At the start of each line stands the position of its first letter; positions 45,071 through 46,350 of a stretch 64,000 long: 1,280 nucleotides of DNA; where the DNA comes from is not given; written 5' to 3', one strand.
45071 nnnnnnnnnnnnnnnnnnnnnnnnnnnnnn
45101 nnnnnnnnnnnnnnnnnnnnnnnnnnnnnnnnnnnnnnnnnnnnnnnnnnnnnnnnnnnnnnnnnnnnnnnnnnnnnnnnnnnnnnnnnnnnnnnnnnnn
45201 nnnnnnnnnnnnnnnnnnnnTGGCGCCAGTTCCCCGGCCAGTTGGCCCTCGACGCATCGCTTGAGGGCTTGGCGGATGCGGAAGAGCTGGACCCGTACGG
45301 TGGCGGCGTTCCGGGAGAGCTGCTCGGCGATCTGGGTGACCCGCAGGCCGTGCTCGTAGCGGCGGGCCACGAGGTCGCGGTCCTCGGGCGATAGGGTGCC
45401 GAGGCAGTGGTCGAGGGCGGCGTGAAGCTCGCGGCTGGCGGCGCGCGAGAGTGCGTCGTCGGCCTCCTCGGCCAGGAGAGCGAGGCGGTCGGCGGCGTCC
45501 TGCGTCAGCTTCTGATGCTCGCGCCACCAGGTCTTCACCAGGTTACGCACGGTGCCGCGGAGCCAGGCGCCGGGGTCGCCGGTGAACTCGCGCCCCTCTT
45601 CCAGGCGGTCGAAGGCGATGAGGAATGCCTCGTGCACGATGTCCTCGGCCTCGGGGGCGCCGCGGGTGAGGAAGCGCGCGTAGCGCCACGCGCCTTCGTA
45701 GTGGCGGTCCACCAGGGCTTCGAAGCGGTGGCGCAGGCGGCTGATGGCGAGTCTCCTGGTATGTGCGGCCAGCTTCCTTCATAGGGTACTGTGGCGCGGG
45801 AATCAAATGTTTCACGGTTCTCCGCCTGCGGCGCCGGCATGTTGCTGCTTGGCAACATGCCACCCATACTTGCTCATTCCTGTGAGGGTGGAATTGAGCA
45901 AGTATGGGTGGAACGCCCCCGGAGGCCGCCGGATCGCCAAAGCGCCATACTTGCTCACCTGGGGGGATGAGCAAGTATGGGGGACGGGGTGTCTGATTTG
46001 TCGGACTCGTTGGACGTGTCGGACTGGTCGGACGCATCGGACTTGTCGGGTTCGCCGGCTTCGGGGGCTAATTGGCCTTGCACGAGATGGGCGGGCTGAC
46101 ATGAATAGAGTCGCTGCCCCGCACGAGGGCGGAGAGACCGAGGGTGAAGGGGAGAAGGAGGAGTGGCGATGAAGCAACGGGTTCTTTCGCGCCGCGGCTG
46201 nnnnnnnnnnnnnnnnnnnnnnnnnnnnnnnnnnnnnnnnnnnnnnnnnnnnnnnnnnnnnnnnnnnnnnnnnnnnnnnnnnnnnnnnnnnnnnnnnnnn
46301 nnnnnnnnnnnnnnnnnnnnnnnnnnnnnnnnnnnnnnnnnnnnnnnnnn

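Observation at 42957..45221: Anti-sigma factor with an unusual 450-aa C-terminal extension: three repeated ~70-aa domains separated by EG-rich tandem repeats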

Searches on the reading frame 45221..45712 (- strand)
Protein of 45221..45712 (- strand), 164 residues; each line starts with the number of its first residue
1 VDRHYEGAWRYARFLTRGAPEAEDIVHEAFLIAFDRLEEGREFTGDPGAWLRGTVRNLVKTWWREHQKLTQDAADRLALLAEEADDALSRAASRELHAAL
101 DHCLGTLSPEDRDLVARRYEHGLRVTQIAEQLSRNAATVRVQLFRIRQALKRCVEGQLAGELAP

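Call 4: search_protein_families(library=pfam, proteins=[window:45221-45712:-], max_evalue=1)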
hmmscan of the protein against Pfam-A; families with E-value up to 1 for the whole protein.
window:45221-45712:- (164 aa): 11 families
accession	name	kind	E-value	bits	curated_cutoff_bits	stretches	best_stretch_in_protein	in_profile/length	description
PF08281.18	Sigma70_r4_2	-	3.9e-11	42.9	25.7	1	98-150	2-54/54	Sigma-70, region 4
PF04542.20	Sigma70_r2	-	4.3e-10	39.7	24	1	2-67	3-69/71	Sigma-70 region 2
PF04545.22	Sigma70_r4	-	5.7e-06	26.2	24.1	1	103-151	1-49/50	Sigma-70, region 4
PF22029.2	PhyR_sigma2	-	0.0027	18.2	27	1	10-32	10-32/55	Sigma2 domain of PhyR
PF07638.17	Sigma70_ECF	-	0.0028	18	21.1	1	76-152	105-181/185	ECF sigma factor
PF13936.12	HTH_38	-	0.013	15.7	27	1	107-139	5-37/44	Helix-turn-helix domain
PF13384.12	HTH_23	-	0.025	14.9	24.6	1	114-140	9-35/50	Homeodomain-like domain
PF17944.6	Arg_decarbox_C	-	0.051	14.6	23.3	1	94-124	17-46/51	Arginine decarboxylase C-terminal helical extension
PF02796.21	HTH_7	-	0.089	13.4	23.8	1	107-132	6-31/45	Helix-turn-helix domain of resolvase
PF03444.21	HrcA_DNA-bdg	-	0.094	12.8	21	1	120-147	21-48/79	Winged helix-turn-helix transcription repressor, HrcA DNA-binding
PF06530.18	Phage_antitermQ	-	0.12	12.8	26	1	104-154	60-110/118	Phage antitermination protein Q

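Call 66: search_protein_families(library=ncbifam, proteins=[window:45221-45712:-], max_evalue=0.01)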
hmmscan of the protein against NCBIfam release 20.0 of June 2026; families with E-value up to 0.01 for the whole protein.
window:45221-45712:- (164 aa): 65 families (the best 25 are shown)
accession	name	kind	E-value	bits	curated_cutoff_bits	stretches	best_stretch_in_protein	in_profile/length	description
TIGR02989.1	Sig-70_gvs1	subfamily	6.7e-27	94.4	124.55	1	3-154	9-158/158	RNA polymerase sigma-70 factor, Rhodopirellula/Verrucomicrobium family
TIGR02937.1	sigma70-ECF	superfamily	2.9e-22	79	42.9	1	2-153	8-164/165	sigma-70 family RNA polymerase sigma factor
TIGR02983.1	SigE-fam_strep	subfamily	2.5e-16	60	141.55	1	3-155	14-159/162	SigE family RNA polymerase sigma factor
NF007227.0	PRK09645.1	subfamily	2.1e-15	57.1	202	1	2-156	20-172/177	sigma-70 family RNA polymerase sigma factor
TIGR02952.1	Sig70_famx2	equivalog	7.5e-14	52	206.45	1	2-153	18-169/170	ECF subfamily RNA polymerase sigma factor, BldN family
TIGR02985.1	Sig70_bacteroi1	subfamily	3.3e-13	50.2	126.4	1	3-151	9-159/162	RNA polymerase sigma-70 factor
NF008888.0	PRK11922.1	equivalog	5.9e-13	49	204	1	1-159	36-201/231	RNA polymerase sigma factor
NF058625.1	sigma_PG0214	equivalog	9.2e-13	48.2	130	1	9-153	18-160/170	GFO_1088 family ECF-type sigma factor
NF009168.0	PRK12515.1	subfamily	1.3e-12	47.6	236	1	3-153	30-178/189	RNA polymerase sigma factor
TIGR02984.1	Sig-70_plancto1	subfamily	7.3e-11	42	183.75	1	22-153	38-187/189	RNA polymerase sigma-70 factor, Planctomycetaceae-specific subfamily 1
NF009189.0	PRK12537.1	equivalog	5.1e-10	39.1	261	1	12-155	40-182/182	RNA polymerase sigma factor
NF009166.1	PRK12513.1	equivalog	6.5e-10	39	206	1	2-152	29-181/193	RNA polymerase sigma factor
NF009170.0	PRK12517.1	subfamily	1.6e-09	37.5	197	1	6-157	34-179/188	RNA polymerase sigma factor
TIGR02950.1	SigM_subfam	subfamily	2.5e-09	37.1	147.95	1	2-154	7-158/159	RNA polymerase sigma factor, SigM family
NF007229.0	PRK09647.1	equivalog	9.5e-09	34.9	265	1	3-155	52-203/220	RNA polymerase sigma factor SigE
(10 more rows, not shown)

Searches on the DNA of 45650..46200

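Call 90: search_rna_families(source=window, start=45650, end=46200, threshold=evalue, max_evalue=1)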
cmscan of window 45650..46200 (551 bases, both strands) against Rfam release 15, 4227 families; matches with E-value up to 1: 1.
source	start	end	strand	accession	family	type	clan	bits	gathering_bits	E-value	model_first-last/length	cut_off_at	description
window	46111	46146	+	RF02145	MEG8_1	Gene; lncRNA;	-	13.5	70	0.99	63-97/97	no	Maternally expressed 8 exon 1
